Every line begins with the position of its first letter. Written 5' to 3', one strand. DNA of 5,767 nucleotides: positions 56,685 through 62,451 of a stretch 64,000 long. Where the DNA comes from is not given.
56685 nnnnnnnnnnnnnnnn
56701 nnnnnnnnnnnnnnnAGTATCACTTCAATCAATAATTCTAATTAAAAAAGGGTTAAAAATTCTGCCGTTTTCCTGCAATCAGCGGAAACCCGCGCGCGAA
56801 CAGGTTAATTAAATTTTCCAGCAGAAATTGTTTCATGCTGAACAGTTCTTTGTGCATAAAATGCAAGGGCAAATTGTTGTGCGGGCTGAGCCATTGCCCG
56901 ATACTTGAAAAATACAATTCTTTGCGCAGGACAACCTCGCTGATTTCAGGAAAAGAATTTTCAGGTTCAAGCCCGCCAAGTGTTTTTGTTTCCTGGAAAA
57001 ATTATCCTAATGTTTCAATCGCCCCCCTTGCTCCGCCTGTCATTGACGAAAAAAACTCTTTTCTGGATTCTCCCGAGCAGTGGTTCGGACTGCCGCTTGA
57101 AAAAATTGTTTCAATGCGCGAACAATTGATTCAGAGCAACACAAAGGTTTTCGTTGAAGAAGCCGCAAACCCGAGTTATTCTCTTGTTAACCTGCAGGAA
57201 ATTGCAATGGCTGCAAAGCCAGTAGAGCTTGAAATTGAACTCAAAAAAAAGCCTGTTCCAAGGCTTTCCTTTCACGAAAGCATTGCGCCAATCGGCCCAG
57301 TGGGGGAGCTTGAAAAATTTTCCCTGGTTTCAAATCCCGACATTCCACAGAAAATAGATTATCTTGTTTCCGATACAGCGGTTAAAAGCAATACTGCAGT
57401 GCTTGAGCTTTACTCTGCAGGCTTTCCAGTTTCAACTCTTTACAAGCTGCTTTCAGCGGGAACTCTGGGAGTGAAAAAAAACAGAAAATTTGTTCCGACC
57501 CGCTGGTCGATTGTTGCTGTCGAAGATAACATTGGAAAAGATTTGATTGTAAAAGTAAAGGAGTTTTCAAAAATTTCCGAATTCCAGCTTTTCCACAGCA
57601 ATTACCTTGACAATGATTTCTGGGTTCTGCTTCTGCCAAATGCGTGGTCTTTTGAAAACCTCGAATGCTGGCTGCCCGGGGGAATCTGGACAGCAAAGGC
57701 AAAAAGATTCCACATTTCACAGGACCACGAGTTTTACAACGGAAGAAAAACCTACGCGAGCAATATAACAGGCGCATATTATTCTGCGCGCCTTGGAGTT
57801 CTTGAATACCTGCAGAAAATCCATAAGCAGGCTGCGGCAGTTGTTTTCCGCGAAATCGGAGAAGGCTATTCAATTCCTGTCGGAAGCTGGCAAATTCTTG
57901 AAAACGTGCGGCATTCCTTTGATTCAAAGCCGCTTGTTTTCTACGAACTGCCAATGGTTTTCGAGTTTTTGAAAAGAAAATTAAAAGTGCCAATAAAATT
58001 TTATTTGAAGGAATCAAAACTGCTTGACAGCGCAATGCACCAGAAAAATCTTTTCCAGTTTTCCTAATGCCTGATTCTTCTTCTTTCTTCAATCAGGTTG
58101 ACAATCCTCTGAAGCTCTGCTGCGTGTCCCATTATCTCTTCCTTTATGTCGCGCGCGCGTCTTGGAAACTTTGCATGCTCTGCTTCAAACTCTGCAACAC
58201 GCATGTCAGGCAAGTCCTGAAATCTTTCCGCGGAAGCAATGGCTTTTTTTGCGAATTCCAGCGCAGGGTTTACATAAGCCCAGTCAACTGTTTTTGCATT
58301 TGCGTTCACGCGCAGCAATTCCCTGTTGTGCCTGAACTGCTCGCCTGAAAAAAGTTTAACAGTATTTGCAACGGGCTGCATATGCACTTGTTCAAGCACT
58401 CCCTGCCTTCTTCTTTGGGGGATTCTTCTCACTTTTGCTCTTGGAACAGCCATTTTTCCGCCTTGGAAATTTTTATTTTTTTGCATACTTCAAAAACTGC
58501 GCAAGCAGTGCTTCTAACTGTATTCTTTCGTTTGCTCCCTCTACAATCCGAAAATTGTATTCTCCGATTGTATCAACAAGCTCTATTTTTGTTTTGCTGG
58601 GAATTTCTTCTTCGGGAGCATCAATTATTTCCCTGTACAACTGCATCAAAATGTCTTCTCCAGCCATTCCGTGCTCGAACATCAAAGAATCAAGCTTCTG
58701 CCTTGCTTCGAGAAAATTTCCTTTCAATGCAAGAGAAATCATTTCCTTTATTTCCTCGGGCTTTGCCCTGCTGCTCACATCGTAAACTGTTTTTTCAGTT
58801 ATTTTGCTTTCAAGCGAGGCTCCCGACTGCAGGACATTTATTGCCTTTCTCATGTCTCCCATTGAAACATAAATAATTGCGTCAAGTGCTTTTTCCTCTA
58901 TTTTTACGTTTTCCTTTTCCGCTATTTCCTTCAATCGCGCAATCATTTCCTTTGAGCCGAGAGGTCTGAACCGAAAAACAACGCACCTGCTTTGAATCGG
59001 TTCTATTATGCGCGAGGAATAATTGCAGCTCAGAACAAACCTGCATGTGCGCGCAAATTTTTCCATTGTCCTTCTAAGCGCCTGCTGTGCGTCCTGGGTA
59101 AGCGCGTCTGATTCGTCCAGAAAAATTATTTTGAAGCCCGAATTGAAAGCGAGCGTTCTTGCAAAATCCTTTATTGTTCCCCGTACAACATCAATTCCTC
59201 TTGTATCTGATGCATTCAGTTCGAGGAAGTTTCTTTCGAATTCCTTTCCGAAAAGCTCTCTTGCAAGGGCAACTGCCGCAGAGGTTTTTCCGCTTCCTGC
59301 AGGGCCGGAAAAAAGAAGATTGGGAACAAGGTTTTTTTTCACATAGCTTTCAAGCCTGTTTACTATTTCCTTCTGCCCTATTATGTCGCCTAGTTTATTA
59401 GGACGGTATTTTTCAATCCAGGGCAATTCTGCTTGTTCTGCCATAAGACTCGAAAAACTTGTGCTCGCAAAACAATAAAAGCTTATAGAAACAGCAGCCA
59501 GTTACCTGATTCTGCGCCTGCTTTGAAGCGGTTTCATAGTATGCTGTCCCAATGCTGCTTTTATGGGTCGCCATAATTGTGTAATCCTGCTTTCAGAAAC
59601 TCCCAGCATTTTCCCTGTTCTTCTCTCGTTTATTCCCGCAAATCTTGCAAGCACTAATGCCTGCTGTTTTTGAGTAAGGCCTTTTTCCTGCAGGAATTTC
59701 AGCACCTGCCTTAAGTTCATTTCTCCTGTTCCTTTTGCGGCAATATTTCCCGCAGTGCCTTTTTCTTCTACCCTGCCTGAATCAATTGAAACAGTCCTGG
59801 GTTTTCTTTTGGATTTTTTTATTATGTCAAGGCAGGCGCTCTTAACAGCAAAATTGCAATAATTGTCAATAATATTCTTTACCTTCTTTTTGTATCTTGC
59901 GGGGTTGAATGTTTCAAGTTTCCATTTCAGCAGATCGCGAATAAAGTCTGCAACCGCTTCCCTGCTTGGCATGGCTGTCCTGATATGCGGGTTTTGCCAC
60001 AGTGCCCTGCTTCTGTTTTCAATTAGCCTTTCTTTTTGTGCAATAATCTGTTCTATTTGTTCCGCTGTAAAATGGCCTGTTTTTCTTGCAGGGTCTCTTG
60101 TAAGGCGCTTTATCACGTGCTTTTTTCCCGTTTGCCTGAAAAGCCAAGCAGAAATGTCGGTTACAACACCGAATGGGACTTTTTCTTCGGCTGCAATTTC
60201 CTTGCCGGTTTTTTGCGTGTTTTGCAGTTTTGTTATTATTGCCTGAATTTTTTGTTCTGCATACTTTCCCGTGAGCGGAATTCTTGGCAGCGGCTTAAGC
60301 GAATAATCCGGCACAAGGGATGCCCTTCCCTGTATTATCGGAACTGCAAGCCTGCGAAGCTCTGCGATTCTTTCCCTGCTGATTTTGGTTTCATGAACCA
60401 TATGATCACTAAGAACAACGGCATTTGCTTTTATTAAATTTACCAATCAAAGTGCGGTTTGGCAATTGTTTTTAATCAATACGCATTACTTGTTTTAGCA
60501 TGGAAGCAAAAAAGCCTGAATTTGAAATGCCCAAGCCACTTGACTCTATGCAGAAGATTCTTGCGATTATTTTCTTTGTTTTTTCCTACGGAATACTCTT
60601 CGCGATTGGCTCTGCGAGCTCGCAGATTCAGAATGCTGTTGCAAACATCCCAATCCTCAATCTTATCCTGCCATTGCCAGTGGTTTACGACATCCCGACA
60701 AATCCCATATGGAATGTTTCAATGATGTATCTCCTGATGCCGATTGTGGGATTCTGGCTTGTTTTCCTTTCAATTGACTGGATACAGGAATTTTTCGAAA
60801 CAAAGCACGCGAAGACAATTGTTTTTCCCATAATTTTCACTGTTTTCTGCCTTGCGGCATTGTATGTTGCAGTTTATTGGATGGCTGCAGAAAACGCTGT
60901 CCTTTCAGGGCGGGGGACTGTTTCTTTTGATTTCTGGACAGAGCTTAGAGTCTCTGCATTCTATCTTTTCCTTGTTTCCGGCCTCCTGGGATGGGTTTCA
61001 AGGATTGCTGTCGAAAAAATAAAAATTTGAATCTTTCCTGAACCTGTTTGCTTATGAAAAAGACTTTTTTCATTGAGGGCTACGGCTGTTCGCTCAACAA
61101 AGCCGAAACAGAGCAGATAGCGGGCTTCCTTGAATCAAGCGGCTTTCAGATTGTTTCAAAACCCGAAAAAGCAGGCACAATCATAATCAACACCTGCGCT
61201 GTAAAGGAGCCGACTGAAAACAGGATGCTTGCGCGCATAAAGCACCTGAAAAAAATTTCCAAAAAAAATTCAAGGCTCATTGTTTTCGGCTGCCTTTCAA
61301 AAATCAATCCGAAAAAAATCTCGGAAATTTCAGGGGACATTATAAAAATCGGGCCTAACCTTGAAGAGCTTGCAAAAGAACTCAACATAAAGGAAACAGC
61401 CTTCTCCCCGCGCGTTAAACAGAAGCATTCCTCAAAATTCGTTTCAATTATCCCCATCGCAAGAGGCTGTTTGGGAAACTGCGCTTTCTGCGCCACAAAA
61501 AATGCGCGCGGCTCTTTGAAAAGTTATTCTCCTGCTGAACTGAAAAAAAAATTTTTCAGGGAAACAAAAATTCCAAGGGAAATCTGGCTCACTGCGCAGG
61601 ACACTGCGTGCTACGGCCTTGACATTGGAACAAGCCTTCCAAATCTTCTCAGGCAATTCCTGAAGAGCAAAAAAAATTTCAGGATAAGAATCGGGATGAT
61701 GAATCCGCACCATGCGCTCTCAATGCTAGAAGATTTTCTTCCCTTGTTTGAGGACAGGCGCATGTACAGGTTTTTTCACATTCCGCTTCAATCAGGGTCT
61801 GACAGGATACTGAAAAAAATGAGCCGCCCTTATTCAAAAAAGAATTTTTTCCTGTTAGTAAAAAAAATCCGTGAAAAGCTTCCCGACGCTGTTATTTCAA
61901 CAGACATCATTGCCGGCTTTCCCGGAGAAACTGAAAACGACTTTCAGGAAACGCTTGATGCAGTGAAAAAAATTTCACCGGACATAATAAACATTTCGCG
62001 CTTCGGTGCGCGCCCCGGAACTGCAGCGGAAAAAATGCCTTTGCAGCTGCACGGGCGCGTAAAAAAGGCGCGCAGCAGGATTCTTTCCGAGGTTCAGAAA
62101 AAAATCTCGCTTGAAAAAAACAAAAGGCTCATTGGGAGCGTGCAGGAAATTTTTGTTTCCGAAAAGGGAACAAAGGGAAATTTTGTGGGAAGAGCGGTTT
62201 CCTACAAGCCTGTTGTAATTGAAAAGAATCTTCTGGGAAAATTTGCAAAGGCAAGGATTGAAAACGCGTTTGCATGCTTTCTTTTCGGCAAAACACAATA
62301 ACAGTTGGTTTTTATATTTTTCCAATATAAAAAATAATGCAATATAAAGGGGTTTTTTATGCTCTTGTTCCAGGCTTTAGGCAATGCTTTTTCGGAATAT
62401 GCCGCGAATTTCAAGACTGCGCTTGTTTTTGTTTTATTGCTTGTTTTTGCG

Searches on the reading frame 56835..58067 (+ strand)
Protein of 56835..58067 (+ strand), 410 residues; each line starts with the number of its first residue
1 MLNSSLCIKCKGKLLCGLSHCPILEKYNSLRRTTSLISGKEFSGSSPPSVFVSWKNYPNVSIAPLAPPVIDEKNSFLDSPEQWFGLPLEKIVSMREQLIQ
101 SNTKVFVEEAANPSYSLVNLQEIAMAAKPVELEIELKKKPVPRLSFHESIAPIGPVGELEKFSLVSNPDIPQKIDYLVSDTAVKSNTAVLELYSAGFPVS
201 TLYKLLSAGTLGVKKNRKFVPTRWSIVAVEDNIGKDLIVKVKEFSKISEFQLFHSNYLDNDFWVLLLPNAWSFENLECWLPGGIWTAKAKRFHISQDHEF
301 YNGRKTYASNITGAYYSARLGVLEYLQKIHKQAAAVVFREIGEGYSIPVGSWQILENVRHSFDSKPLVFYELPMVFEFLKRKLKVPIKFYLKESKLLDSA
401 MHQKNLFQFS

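Call 9: search_protein_families(library=pfam, proteins=[window:56835-58067:+], max_evalue=0.01)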
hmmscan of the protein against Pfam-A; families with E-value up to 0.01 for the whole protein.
window:56835-58067:+ (410 aa): 2 families
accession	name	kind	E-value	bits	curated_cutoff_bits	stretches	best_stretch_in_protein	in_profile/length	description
PF04894.17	Nre_N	-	2.4e-94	316.6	25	1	15-286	1-270/270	Archaeal Nre, N-terminal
PF04895.17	Nre_C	-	1.9e-33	115.1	27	1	300-409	2-110/110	Archaeal Nre, C-terminal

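Call 10: find_encoding_contigs(protein=window:56835-58067:+, flank=10000, max_places=6)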
Protein window:56835-58067:+ (410 aa): 19 contigs read that carry it; 6 places shown.
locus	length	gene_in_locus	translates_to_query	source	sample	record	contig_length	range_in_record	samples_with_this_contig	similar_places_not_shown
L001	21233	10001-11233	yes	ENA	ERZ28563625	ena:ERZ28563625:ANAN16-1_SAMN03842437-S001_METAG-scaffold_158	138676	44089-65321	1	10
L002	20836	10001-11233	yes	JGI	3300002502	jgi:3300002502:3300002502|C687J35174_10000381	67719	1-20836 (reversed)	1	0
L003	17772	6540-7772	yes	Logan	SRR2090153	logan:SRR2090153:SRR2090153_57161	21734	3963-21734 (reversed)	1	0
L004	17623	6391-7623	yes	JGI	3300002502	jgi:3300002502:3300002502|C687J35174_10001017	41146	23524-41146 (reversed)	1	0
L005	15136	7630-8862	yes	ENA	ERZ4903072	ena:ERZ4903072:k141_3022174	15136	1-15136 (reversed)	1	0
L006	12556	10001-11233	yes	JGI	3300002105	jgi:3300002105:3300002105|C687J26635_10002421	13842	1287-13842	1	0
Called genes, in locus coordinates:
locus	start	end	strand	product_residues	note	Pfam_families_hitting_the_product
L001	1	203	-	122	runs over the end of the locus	-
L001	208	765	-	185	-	-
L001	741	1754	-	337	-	PF06819:Arc_PepC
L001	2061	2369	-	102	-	PF04021:Class_IIIsignal (weak)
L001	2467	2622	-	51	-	PF04021:Class_IIIsignal (weak)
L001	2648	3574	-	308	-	PF00482:T2SSF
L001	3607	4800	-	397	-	PF00482:T2SSF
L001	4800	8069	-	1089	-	PF00437:T2SSE, PF14890:Intein_splicing, PF14528:LAGLIDADG_3, PF00437:T2SSE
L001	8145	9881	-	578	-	PF07973:tRNA_SAD, PF00587:tRNA-synt_2b, PF03129:HGTP_anticodon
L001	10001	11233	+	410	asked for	PF04894:Nre_N, PF04895:Nre_C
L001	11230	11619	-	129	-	-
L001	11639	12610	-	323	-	PF03215:Rad17 (weak), PF05496:RuvB_N (weak), PF00004:AAA, PF13177:DNA_pol3_delta2 (weak), PF21328:Gp44_lid (weak), PF21960:RCF1-5-like_lid, PF25361:AAA_lid_RFC1, PF08542:Rep_fac_C, +1 more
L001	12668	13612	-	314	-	-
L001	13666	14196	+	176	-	-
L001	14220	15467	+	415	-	PF00919:UPF0004, PF04055:Radical_SAM, PF01938:TRAM (weak)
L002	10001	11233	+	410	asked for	PF04894:Nre_N, PF04895:Nre_C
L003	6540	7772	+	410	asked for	PF04894:Nre_N, PF04895:Nre_C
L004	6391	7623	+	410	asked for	PF04894:Nre_N, PF04895:Nre_C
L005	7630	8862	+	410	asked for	PF04894:Nre_N, PF04895:Nre_C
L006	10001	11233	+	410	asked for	PF04894:Nre_N, PF04895:Nre_C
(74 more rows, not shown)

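Call 13: find_related_loci(query=window:56835-58067:+, collection=genome_contigs, flank=10000)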
Query window:56835-58067:+ (410 aa) in genome_contigs; peptide patterns used: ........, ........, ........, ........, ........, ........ (x = any residue, [..] = any of these).
88 stretches matched a pattern; 32 encode a relative of the query (tblastn E <= 1e-3); 32 distinct loci.
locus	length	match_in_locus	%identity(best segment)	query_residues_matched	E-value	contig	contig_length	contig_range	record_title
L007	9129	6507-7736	77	1-410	0e+0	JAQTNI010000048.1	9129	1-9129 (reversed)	MAG: Candidatus ainarchaeum sp. isolate STA_60 NODE_16035_length_9129_cov_3.235725_Sandtown_A, whole genome shotgun sequ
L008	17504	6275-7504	74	1-410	0e+0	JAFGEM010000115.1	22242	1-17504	MAG: Candidatus Iainarchaeum archaeon isolate Zod_Metabat.1228 k87_12571907, whole genome shotgun sequence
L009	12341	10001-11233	68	1-410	0e+0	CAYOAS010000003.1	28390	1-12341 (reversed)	MAG TPA_asm: uncultured archaeon isolate binchicken_co376_240 genome assembly, contig: NODE_1385_length_28390_cov_6.7824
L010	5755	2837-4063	63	1-409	1e-180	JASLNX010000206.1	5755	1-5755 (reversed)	MAG: archaeon isolate Arabian11_MAG_21 c_000002197287, whole genome shotgun sequence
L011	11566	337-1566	62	1-410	6e-172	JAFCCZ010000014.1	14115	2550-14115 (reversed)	MAG: Candidatus Iainarchaeum archaeon isolate Meg19_1012_Bin_199 Meg19_1012_Bin_199_scaffold_12698, whole genome shotgun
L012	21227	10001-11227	62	1-409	6e-170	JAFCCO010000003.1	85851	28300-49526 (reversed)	MAG: Candidatus Iainarchaeum archaeon isolate AB_3033_Bin_60 AB_3033_Bin_60_scaffold_157, whole genome shotgun sequence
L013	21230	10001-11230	58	1-409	3e-167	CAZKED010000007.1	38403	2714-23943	MAG TPA_asm: uncultured archaeon isolate binchicken_co334_40 genome assembly, contig: NODE_1660_length_38403_cov_7.57752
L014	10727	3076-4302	57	1-409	4e-164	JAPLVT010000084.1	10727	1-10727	MAG: Candidatus Iainarchaeum archaeon isolate LacPavin_0920_SED5_MAG_51_8 LacPavin_0920_SED5_scaffold_1054723, whole gen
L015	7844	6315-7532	59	1-406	3e-164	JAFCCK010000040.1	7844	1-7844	MAG: Candidatus Iainarchaeum archaeon isolate AB_3033_Bin_158 AB_3033_Bin_158_scaffold_17234, whole genome shotgun seque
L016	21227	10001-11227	59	1-409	2e-163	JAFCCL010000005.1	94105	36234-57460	MAG: Candidatus Iainarchaeum archaeon isolate AB_3033_Bin_170 AB_3033_Bin_170_scaffold_118, whole genome shotgun sequenc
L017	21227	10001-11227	59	1-409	7e-162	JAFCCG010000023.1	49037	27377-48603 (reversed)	MAG: Chloroflexi bacterium isolate AB_1215_Bin_59 AB_1215_Bin_59.fna_scaffold_6214, whole genome shotgun sequence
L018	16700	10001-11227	57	1-409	6e-159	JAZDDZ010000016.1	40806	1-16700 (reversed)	MAG: Candidatus Iainarchaeum archaeon isolate MEGAHIT-group-0.115 k141_9844905, whole genome shotgun sequence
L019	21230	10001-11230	56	1-410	1e-157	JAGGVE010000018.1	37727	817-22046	MAG: Candidatus Iainarchaeum archaeon isolate AUK092 PB_MBMC_046_c_000000000031, whole genome shotgun sequence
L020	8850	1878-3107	56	1-410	8e-157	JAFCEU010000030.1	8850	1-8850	MAG: Candidatus Iainarchaeum archaeon isolate Meg22_1214_Bin_231 Meg22_1214_Bin_231_scaffold_40970, whole genome shotgun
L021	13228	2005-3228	52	1-409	1e-146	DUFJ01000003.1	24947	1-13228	MAG TPA_asm: Candidatus Iainarchaeum archaeon isolate UBA10036 contig_40018, whole genome shotgun sequence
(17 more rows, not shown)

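Call 95: search_protein_families(library=padloc, proteins=[window:56835-58067:+], max_evalue=0.001)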
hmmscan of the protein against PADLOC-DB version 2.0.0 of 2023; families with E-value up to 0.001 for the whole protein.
window:56835-58067:+ (410 aa): 0 families

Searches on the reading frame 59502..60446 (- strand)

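Call 34: search_protein_families(library=pfam, proteins=[window:59502-60446:-], max_evalue=0.01)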
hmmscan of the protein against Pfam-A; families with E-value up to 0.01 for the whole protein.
window:59502-60446:- (314 aa): 2 families
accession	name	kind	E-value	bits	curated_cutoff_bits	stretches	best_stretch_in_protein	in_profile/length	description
PF00733.27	Asn_synthase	-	0.0058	16.8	21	1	82-151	278-344/354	Asparagine synthase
PF04545.22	Sigma70_r4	-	0.01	15.8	24.1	0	257-291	5-40/50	Sigma-70, region 4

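Call 35: search_protein_families(library=ncbifam, proteins=[window:59502-60446:-], max_evalue=0.1)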
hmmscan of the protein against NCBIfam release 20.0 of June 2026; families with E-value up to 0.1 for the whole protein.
window:59502-60446:- (314 aa): 9 families
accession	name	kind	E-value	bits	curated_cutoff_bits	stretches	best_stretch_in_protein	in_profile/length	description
NF004572.0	PRK05911.1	equivalog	0.00025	20.5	378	0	246-292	200-242/257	RNA polymerase sigma factor sigma-28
TIGR02937.1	sigma70-ECF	superfamily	0.00047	19.8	42.9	1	165-299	28-161/165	sigma-70 family RNA polymerase sigma factor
TIGR02479.1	FliA_WhiG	subfamily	0.001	18.8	189.6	1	257-292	176-212/224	FliA/WhiG family RNA polymerase sigma factor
NF005413.0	PRK06986.1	subfamily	0.0035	17.2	201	0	260-293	193-226/241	RNA polymerase sigma factor FliA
NF005809.0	PRK07670.1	equivalog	0.0051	16.3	326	0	185-228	71-114/255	FliA/WhiG family RNA polymerase sigma factor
NF004935.0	PRK06288.1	equivalog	0.019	14.6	343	1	258-292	217-251/270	RNA polymerase sigma factor WhiG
NF008547.0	PRK11470.1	equivalog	0.019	14.5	227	1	81-136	52-100/205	YebB family permuted papain-like enzyme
TIGR02999.1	Sig-70_X6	subfamily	0.023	14.6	126.15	1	245-301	125-180/183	ECF-type sigma factor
NF047564.1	PSM_export_PmtD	equivalog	0.036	13.7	220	1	72-123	27-78/242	phenol-soluble modulin export ABC transporter permease subunit PmtD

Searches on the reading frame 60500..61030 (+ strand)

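Call 34: search_protein_families(library=pfam, proteins=[window:60500-61030:+], max_evalue=0.01)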
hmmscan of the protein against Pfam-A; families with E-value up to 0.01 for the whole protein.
window:60500-61030:+ (176 aa): 1 family
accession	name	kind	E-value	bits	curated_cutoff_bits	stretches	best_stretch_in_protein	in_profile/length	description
PF03824.22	NicO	-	0.00088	19.1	27.7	1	30-102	42-112/287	High-affinity nickel-transport protein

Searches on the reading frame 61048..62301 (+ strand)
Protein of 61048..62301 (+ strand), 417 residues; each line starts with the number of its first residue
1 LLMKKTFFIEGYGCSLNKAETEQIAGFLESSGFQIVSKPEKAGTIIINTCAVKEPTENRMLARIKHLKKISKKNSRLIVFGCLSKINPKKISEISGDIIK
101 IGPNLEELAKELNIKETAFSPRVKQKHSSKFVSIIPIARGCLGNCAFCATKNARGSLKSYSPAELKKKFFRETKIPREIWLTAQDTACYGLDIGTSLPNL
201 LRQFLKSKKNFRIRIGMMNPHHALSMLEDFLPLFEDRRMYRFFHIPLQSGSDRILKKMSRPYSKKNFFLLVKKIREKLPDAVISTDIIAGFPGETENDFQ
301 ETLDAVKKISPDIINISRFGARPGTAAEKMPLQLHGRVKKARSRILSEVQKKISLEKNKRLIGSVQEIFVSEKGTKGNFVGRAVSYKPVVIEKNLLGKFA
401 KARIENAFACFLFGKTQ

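Call 50: search_protein_families(library=pfam, proteins=[window:61048-62301:+], max_evalue=0.001)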
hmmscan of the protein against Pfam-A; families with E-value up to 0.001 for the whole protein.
window:61048-62301:+ (417 aa): 3 families
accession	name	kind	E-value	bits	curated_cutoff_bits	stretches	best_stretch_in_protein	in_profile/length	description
PF00919.26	UPF0004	-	1.7e-23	82.9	27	1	7-96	2-91/98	Uncharacterized protein family UPF0004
PF04055.27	Radical_SAM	-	3.1e-19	70.2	29.5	1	135-305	1-165/166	Radical SAM superfamily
PF01938.26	TRAM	-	2.1e-07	31.1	21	1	359-415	1-59/61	TRAM domain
